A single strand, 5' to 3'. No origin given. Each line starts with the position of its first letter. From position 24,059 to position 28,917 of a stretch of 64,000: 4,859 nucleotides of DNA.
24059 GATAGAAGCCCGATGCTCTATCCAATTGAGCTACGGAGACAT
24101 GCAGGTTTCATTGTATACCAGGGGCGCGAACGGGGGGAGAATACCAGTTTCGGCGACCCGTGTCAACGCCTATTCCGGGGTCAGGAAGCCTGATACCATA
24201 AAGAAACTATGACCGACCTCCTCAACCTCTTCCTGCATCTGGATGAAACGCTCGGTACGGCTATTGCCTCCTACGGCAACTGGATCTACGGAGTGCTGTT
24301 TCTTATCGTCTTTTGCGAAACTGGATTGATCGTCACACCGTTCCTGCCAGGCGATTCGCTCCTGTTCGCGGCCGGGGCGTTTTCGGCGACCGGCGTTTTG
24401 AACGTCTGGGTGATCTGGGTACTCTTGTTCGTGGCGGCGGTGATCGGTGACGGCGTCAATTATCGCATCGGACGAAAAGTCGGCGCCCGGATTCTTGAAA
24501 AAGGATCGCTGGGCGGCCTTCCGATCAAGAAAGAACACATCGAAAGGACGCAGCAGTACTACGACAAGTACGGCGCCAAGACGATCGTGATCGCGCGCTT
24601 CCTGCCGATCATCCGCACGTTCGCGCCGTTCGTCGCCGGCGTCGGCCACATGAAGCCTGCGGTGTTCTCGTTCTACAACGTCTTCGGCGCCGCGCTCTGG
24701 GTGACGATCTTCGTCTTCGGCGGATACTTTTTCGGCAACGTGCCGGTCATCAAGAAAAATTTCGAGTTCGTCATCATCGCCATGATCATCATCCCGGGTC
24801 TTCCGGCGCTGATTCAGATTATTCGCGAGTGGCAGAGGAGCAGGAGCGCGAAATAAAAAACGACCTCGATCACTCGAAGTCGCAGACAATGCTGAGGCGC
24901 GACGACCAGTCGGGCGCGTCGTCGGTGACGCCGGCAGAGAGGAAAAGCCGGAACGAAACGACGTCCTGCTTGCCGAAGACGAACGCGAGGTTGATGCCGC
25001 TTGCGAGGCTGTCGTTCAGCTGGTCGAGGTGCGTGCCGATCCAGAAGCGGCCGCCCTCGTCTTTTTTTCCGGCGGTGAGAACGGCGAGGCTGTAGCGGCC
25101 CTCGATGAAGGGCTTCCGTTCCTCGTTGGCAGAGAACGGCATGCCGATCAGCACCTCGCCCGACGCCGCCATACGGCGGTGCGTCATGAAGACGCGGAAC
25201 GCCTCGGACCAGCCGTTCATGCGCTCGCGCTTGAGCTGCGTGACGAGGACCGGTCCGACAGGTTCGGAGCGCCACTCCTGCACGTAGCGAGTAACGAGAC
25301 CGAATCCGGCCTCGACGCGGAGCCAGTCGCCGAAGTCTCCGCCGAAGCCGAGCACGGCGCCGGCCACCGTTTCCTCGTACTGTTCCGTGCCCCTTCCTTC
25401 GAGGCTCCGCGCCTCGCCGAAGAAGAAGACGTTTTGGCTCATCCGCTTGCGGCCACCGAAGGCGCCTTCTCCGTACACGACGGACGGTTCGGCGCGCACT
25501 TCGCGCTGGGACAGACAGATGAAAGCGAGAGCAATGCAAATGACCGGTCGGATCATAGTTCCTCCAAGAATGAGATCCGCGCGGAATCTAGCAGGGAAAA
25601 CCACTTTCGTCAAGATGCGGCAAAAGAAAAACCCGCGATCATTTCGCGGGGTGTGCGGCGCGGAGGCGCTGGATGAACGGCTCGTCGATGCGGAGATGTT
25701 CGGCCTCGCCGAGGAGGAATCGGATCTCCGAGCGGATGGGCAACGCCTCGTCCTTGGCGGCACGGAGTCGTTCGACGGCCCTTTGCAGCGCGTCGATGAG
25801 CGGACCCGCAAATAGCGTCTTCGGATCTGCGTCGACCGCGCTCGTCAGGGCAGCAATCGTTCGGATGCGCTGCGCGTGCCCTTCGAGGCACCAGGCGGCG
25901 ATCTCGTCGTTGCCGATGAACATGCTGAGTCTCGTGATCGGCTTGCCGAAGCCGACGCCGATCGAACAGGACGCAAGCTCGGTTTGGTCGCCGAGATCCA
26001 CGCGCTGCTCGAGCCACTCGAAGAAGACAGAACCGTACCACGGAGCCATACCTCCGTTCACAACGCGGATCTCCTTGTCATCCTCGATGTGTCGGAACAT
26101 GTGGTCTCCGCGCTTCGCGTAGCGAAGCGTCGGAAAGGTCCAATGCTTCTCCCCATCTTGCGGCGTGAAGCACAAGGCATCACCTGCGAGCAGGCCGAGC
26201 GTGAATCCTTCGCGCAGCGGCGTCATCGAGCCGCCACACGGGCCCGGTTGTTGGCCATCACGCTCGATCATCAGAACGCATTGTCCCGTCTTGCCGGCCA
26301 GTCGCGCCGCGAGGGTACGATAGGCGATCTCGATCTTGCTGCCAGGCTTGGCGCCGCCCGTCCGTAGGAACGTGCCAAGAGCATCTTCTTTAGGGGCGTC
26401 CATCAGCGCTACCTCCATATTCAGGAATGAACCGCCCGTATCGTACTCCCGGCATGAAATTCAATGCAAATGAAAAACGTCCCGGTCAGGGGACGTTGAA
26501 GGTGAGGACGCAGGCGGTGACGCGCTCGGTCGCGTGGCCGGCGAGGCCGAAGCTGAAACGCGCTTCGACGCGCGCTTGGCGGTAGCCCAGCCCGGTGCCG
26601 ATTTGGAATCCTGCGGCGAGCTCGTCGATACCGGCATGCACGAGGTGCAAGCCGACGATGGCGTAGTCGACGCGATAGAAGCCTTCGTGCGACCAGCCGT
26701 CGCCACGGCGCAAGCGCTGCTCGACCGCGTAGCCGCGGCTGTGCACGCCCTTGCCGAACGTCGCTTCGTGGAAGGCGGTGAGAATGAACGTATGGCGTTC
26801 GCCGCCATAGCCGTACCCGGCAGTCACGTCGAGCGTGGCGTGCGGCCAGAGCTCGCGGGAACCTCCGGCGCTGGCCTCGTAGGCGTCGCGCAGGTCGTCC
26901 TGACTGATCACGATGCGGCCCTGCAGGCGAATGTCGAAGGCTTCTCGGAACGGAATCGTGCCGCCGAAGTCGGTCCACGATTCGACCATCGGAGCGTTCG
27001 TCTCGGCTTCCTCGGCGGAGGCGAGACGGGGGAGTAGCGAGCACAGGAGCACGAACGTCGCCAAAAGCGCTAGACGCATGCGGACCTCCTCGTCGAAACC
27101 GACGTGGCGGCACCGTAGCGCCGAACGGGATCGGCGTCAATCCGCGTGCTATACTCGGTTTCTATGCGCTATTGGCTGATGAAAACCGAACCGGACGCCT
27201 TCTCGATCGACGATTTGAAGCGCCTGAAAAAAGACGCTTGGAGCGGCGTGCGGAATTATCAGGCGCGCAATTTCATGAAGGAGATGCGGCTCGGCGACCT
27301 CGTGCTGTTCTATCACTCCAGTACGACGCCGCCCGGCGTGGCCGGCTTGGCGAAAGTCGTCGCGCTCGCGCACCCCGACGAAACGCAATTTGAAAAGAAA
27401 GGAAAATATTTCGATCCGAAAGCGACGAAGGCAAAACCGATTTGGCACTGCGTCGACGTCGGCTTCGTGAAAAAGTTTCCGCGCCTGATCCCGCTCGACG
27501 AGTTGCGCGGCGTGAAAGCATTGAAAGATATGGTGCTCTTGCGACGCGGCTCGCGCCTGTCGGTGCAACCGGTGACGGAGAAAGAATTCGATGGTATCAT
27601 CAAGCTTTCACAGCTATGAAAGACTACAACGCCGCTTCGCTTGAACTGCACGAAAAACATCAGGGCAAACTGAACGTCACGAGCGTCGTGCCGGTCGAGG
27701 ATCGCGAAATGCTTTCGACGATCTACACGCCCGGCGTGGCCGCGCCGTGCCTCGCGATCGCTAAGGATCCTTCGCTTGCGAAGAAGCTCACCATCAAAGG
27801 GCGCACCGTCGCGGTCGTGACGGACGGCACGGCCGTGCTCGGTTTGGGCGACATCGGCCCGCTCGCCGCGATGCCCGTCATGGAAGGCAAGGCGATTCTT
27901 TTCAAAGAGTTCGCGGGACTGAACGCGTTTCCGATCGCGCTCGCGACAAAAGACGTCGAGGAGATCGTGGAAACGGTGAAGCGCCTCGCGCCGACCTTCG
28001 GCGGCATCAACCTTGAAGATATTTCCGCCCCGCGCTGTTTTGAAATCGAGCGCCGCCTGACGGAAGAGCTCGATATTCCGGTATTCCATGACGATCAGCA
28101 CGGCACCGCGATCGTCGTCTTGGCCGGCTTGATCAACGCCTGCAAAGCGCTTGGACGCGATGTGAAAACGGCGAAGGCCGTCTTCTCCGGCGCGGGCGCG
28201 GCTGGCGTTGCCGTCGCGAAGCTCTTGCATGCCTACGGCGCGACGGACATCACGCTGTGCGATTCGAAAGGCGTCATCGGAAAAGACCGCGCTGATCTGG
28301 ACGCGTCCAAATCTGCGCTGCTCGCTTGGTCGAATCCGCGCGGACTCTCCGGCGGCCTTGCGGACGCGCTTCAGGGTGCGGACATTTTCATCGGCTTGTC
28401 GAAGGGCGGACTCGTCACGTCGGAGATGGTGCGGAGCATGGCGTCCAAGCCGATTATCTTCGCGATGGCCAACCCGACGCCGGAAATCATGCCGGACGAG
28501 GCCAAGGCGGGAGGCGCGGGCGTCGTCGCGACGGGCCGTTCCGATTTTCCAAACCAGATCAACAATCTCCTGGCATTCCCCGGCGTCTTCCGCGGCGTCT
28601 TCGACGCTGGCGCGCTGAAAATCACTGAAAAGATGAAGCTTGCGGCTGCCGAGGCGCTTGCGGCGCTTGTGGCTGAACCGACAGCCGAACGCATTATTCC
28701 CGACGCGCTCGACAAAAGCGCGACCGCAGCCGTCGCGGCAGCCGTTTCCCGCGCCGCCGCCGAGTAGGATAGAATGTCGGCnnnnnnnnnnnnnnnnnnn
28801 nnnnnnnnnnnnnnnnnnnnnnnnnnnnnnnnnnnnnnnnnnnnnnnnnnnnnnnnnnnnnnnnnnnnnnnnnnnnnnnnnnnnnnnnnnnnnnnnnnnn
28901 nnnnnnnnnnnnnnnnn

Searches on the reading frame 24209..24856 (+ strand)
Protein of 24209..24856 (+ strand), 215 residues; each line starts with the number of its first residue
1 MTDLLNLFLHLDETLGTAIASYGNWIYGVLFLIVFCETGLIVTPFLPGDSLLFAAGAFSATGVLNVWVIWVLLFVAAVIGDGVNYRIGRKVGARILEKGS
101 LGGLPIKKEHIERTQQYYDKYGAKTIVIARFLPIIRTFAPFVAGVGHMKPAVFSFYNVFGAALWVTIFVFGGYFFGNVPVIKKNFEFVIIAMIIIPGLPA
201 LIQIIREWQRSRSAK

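Call 69: search_protein_families(library=pfam, proteins=[window:24209-24856:+], max_evalue=0.001)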
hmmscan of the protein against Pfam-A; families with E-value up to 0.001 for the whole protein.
window:24209-24856:+ (215 aa): 1 family
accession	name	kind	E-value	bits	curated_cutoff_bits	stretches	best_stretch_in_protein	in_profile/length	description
PF09335.16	VTT_dom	-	3.4e-22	79.6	33.9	1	46-173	1-122/123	VTT domain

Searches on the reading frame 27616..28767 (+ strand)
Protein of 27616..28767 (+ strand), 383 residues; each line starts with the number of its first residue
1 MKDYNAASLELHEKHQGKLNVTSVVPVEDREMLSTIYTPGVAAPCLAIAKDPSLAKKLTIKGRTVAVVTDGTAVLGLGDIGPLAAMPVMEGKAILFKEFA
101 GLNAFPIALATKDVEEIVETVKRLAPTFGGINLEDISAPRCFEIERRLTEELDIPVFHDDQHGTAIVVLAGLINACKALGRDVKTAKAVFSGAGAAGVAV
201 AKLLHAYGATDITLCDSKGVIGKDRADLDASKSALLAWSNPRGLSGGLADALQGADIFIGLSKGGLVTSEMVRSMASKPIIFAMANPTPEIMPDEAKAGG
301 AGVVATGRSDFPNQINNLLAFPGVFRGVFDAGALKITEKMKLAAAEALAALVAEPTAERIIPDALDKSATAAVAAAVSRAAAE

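Call 69: search_protein_families(library=pfam, proteins=[window:27616-28767:+], max_evalue=0.001)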
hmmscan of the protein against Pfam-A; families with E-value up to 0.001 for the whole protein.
window:27616-28767:+ (383 aa): 3 families
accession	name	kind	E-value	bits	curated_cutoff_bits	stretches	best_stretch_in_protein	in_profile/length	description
PF00390.24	malic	-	8.4e-32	110.9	23.1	1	17-148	2-181/182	Malic enzyme, N-terminal domain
PF03949.21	Malic_M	-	2.6e-25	89.7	23.5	1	163-381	3-257/258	Malic enzyme, NAD binding domain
PF00208.27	ELFV_dehydrog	-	5.8e-05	23.3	23.4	1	164-223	10-70/241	Glutamate/Leucine/Phenylalanine/Valine dehydrogenase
